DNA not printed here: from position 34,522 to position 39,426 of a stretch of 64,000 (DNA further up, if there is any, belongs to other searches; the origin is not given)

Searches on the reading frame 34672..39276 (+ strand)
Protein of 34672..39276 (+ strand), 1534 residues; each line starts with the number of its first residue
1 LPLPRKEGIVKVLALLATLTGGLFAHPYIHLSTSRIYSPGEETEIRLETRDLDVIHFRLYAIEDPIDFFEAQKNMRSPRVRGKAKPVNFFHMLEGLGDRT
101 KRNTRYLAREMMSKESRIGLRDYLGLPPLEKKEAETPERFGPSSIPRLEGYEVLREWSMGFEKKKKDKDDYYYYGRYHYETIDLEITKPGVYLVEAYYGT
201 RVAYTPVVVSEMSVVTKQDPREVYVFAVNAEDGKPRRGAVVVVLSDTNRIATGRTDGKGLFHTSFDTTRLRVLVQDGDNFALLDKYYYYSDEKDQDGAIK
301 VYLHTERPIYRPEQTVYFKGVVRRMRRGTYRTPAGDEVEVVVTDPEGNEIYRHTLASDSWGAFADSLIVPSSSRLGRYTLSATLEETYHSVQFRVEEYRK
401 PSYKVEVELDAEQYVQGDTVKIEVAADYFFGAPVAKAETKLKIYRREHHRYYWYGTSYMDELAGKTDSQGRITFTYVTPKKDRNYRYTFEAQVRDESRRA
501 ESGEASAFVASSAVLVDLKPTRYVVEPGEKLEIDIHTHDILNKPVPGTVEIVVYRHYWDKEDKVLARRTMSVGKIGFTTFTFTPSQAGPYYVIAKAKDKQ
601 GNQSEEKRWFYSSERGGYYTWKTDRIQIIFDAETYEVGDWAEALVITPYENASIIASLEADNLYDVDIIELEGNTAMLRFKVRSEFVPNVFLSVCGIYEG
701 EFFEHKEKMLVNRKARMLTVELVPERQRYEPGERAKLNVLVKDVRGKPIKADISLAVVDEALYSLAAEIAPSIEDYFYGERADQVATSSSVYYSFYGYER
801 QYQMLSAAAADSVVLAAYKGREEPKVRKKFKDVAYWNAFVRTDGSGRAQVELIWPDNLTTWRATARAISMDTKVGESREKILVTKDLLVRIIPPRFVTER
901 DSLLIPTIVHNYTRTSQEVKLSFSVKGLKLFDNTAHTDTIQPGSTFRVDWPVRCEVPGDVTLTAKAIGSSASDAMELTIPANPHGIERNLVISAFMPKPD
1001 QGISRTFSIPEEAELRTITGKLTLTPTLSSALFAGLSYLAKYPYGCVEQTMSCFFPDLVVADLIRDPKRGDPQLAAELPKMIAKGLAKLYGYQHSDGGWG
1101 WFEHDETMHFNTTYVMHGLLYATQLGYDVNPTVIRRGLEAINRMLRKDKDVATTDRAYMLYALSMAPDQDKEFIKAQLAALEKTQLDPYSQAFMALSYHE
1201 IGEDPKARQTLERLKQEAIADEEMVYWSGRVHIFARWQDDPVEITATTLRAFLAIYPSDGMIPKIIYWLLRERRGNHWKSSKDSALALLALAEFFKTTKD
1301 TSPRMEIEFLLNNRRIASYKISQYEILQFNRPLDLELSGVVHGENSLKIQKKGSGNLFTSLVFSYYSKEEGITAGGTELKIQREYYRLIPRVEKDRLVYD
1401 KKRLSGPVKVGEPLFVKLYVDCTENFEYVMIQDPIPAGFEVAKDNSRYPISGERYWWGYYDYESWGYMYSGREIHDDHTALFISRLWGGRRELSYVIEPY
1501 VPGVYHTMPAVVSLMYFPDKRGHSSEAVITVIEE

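Call 12: search_protein_families(library=pfam, proteins=[window:34672-39276:+], max_evalue=0.001)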
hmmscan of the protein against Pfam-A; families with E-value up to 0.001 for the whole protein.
window:34672-39276:+ (1534 aa): 8 families
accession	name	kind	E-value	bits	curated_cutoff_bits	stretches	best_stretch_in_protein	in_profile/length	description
PF01835.25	MG2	-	1.7e-23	83.2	32.8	1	300-395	1-96/96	MG2 domain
PF17973.7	bMG10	-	3.6e-19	69.7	26.2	1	1379-1519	2-131/131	Bacterial Alpha-2-macroglobulin MG10 domain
PF00207.28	A2M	-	7.5e-19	67.8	21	1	834-922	2-91/92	Alpha-2-macroglobulin family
PF07678.20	TED_complement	-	2.7e-18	66.5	22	2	1033-1135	16-117/312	A-macroglobulin TED domain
PF07703.20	A2M_BRD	-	5.1e-15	56.4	22.7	1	626-765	1-140/140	Alpha-2-macroglobulin bait region domain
PF11974.14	bMG3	-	3.7e-08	33.7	34.9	1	209-279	1-79/103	Bacterial alpha-2-macroglobulin MG3 domain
PF17791.7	MG3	-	1.3e-07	32.2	23.1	0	397-474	1-73/84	Macroglobulin domain MG3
PF17972.7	bMG5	-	0.00019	22.3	26.5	0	405-499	5-115/127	Bacterial Alpha-2-macroglobulin MG5 domain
